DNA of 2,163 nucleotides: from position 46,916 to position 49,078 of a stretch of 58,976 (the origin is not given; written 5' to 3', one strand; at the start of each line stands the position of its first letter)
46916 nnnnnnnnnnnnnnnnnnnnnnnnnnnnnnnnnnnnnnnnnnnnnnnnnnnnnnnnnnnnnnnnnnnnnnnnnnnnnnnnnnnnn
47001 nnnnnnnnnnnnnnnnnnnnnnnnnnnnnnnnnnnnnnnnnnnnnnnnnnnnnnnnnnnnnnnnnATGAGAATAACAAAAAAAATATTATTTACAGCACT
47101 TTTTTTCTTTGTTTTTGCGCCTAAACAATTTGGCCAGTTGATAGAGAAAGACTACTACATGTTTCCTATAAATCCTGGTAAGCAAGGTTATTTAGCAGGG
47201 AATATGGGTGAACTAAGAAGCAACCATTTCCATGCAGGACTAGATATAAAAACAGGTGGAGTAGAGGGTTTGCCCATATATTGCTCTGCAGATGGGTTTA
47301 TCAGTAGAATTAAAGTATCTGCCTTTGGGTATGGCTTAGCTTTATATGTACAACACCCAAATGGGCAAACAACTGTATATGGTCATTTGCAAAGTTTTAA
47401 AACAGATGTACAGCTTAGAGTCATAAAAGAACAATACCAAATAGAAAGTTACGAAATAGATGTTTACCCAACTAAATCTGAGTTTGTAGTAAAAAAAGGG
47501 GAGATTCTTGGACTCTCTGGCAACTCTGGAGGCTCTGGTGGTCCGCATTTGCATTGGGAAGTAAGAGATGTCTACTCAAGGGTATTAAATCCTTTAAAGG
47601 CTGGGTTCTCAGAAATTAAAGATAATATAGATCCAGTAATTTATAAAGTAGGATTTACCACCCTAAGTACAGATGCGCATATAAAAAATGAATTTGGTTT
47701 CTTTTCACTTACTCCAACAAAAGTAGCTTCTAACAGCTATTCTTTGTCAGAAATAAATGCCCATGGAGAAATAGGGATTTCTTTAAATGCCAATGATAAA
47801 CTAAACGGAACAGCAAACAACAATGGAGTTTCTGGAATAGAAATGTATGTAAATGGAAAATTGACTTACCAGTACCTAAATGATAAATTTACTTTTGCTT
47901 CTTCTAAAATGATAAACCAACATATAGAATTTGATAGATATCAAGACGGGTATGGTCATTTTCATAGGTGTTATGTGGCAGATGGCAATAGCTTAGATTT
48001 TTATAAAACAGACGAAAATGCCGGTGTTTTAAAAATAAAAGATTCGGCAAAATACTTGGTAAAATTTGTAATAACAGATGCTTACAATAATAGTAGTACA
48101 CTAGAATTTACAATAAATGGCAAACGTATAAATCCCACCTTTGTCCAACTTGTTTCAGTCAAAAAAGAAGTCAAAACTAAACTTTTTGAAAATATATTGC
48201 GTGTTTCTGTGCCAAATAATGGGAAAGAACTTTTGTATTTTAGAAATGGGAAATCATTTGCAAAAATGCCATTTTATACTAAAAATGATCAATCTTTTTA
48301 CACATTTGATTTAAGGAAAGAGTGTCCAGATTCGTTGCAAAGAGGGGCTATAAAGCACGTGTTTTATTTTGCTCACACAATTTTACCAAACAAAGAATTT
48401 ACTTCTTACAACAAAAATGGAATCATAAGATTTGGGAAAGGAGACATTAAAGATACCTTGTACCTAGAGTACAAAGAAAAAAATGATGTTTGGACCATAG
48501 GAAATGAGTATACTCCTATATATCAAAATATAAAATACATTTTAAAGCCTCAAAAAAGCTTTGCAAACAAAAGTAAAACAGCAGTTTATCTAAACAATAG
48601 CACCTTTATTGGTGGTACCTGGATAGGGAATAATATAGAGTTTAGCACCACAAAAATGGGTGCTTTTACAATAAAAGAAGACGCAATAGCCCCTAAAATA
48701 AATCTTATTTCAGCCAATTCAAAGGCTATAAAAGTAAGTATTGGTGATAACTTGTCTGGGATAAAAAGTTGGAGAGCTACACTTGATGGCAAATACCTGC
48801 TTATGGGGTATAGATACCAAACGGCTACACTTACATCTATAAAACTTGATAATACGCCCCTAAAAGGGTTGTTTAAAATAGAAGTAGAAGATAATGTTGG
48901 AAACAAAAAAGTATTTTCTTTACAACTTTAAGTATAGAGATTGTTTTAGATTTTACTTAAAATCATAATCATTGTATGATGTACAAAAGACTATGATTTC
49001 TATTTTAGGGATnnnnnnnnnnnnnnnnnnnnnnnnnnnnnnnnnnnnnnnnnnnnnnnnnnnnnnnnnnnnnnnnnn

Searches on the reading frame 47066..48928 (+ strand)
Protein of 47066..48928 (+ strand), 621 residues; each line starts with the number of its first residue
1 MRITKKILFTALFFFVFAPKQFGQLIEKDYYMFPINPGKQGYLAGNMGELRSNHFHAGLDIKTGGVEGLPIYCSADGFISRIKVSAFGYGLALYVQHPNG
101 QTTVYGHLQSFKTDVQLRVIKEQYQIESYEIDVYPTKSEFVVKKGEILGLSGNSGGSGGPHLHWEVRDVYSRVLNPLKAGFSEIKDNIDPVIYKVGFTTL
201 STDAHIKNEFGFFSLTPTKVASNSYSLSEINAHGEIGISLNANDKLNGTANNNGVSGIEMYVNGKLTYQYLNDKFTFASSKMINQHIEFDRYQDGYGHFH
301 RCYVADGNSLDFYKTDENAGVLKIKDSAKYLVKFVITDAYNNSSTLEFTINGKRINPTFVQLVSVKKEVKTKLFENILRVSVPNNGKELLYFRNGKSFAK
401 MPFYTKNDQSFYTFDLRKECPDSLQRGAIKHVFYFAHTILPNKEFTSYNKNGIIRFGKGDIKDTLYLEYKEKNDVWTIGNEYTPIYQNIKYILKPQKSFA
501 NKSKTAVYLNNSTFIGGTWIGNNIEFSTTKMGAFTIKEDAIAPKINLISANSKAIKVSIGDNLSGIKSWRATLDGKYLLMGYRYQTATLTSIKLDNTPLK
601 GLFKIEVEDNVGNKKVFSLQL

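Call 73: search_protein_families(library=pfam, proteins=[window:47066-48928:+], max_evalue=0.001)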
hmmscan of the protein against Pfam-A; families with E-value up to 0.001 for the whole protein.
window:47066-48928:+ (621 aa): 1 family
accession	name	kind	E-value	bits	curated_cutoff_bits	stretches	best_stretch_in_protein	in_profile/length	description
PF01551.29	Peptidase_M23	-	5.6e-16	59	28.7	2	55-123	2-67/96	Peptidase family M23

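Call 89: search_protein_families(library=ncbifam, proteins=[window:47066-48928:+], max_evalue=0.00001)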
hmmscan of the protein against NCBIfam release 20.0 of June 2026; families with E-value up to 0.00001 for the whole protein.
window:47066-48928:+ (621 aa): 4 families
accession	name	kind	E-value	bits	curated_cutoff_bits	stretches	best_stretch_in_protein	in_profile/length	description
NF052530.1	Heli_ShapePgp3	exception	1.4e-09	37.5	300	1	55-177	166-261/270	peptidoglycan metallopeptidase Pgp3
NF052336.1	PdgHdaseHSB100310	equivalog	4.3e-09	36.2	500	1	52-115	53-113/316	peptidoglycan hydrolase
NF008652.0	PRK11649.1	equivalog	3e-06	26.2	341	1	138-179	369-409/439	murein DD-endopeptidase MepM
NF050804.1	CellDivDipMCaul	equivalog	6.2e-06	25.3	900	0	56-119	528-589/634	cell division endopeptidase DipM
